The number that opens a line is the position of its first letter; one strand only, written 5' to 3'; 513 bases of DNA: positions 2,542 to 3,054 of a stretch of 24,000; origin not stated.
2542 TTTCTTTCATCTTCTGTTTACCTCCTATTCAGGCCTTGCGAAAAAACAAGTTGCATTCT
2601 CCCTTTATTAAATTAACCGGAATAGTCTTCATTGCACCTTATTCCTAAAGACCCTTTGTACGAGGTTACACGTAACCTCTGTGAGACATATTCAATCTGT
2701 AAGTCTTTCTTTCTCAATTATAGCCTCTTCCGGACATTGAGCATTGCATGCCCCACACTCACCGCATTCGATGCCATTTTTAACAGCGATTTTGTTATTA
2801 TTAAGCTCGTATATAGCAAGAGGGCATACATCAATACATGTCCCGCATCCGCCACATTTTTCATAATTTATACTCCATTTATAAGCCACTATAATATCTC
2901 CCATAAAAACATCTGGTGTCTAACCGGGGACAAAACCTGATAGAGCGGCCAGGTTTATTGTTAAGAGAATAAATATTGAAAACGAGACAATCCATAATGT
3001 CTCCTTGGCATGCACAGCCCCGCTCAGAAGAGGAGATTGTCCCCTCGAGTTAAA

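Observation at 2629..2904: HgcB-like ferredoxin lacks the usual Cys tail but ends at a UGA followed by a perfect hairpin: a possible Sec-containing tail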

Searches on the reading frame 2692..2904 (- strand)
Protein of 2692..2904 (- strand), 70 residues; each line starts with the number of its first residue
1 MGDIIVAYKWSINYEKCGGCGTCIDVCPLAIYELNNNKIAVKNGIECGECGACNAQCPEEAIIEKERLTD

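Call 10: search_protein_families(library=pfam, proteins=[window:2692-2904:-], max_evalue=0.01)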
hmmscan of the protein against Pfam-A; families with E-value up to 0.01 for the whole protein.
window:2692-2904:- (70 aa): 14 families
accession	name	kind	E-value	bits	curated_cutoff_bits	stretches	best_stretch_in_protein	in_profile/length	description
PF13237.11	Fer4_10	-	1.9e-10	41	25.5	1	10-58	2-53/53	4Fe-4S dicluster domain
PF00037.32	Fer4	-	1.2e-09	38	21.1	1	12-28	3-19/24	4Fe-4S binding domain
PF13484.11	Fer4_16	-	7.1e-09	36.8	30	2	16-35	1-20/66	4Fe-4S double cluster binding domain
PF12838.12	Fer4_7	-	9e-08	32.9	27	2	16-61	1-52/52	4Fe-4S dicluster domain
PF13187.11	Fer4_9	-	1.2e-07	32.1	27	1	16-62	1-52/52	4Fe-4S dicluster domain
PF14697.11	Fer4_21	-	1.3e-07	32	35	2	12-62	3-57/59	4Fe-4S dicluster domain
PF12837.12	Fer4_6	-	1.4e-07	31.6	25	1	12-28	4-20/24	4Fe-4S binding domain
PF12797.12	Fer4_2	-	1.7e-06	28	24.5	1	12-28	5-21/22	4Fe-4S binding domain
PF25160.1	LdpA_Fe-S-bd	-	8.1e-06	26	27.6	1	11-31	22-42/49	LdpA Fe-S cluster-binding domain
PF17179.9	Fer4_22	-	0.00017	22.8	27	0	8-31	72-95/95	4Fe-4S dicluster domain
PF13183.11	Fer4_8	-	0.00026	21.9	27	0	15-31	3-19/68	4Fe-4S dicluster domain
PF12800.12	Fer4_4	-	0.0003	21.4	24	1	15-28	2-15/17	4Fe-4S binding domain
PF12798.12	Fer4_3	-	0.0008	20.5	27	0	17-28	1-12/15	4Fe-4S binding domain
PF13534.11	Fer4_17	-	0.0026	18.7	22.2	0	42-60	41-59/61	4Fe-4S dicluster domain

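Call 31: find_encoding_contigs(protein=window:2692-2904:-, flank=3000, max_places=10)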
Protein window:2692-2904:- (70 aa): no gene with exactly this product is on record in the collection.

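Call 41: search_protein_families(library=ncbifam, proteins=[window:2695-2889:-], max_evalue=0.01)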
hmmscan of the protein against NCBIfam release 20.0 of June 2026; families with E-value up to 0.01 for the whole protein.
seq(65 aa): 78 families (the best 25 are shown)
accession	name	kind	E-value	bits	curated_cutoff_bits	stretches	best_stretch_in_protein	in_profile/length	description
NF040864.1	HgcB_ferredoxin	equivalog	1e-14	54.1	99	1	7-57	11-61/93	mercury methylation ferredoxin HgcB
NF043039.1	HgcAB_like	equivalog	1.2e-13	51.4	285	1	4-57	294-349/350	HgcAB-like fusion protein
NF040770.1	hetero_SS_HdrA2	exception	3.1e-10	38.8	1100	1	5-60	572-626/777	CoB-CoM heterodisulfide reductase HdrA2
NF058577.1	FdxA_fam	equivalog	1.1e-09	38.3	65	2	41-61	8-28/52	4Fe-4S ferredoxin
NF038196.1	ferrodoxin_EFR1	subfamily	3.6e-09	37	75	1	6-58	181-230/242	EFR1 family ferrodoxin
TIGR02700.1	flavo_MJ0208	hypoth_equivalog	5.3e-09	35.7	251.35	1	5-60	143-197/234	dihydromethanopterin reductase (acceptor)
NF045874.1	Vhu_polyferre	exception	3e-08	32.8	600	1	4-57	190-243/381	F420-non-reducing hydrogenase associated-polyferredoxin VhuB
TIGR03294.1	FrhG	equivalog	3.1e-08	33.6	245.5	1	6-61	170-224/228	coenzyme F420 hydrogenase subunit gamma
TIGR04395.1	cutC_activ_rSAM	equivalog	8.8e-08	31.8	360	1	8-57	52-103/309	choline TMA-lyase-activating enzyme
NF042909.1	FMH_DH_FwdF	exception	9.4e-08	31.5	375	1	6-57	253-311/336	tungsten-dependent formylmethanofuran dehydrogenase subunit FwdF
NF045490.1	FdxA_Protbact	equivalog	3.9e-07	30.3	135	1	15-62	12-60/104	ferredoxin FdxA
TIGR02179.1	PorD_KorD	subfamily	5.5e-07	29.6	60.05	1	5-26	50-71/78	2-oxoacid:acceptor oxidoreductase, delta subunit, pyruvate/2-ketoisovalerate family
NF007204.0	PRK09625.1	equivalog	7.4e-07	29.2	125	1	6-26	85-105/133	pyruvate flavodoxin oxidoreductase subunit delta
NF006221.0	PRK08348.1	subfamily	7.8e-07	28.9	124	1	7-58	41-93/136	NADH-plastoquinone oxidoreductase subunit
NF005505.0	PRK07118.1-4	equivalog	1e-06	28.5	378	1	11-58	142-189/265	Fe-S cluster domain-containing protein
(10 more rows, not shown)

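Call 52: search_protein_representatives(protein=window:2695-2904:-)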
Query: 70 residues. Proteins with E-value up to 0.001 (for the whole library): 2493; up to 1e-10: 17; up to 1e-30: 0. The best 150 are listed.
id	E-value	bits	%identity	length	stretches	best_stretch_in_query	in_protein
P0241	9.0e-18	79.8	35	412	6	12-68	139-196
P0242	2.8e-16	75.0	43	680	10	9-32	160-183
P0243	4.8e-14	67.9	36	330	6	12-62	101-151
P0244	5.3e-14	67.8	37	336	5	7-62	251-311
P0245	1.1e-13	66.8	41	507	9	12-61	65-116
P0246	1.4e-13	66.4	38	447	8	12-66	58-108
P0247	2.5e-13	65.6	35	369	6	11-62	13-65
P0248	2.0e-12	62.8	35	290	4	15-63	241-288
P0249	3.3e-12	62.1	41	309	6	9-63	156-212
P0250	3.4e-12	62.1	41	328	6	13-63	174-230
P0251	4.7e-12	61.6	43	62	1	11-66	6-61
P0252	1.9e-11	59.7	35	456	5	17-62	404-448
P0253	2.4e-11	59.4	39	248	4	5-63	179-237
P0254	2.5e-11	59.3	36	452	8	13-64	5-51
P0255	2.5e-11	59.3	35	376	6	13-62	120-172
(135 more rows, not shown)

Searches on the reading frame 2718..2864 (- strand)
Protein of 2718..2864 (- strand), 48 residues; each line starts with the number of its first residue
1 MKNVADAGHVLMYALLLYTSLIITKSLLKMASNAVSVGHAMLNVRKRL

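Call 30: find_encoding_contigs(protein=window:2718-2864:-, flank=3000, max_places=10)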
Protein window:2718-2864:- (48 aa): 2 contigs read that carry it; 1 place shown.
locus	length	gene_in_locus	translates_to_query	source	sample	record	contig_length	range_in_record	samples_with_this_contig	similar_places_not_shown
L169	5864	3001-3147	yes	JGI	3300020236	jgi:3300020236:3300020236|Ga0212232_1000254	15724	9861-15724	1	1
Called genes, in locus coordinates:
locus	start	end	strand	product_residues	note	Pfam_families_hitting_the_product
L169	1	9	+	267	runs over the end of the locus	PF00691:OmpA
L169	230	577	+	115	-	PF01022:HTH_5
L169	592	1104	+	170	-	PF03243:MerB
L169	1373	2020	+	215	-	PF01209:Ubie_methyltran, PF03848:TehB (weak), PF02353:CMAS, PF13489:Methyltransf_23, PF13847:Methyltransf_31, PF08241:Methyltransf_11, PF08242:Methyltransf_12, PF13649:Methyltransf_25, +1 more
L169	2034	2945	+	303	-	PF03599:CdhD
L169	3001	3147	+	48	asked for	-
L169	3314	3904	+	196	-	PF02411:MerT, PF00403:HMA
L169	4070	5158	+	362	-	-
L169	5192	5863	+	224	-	?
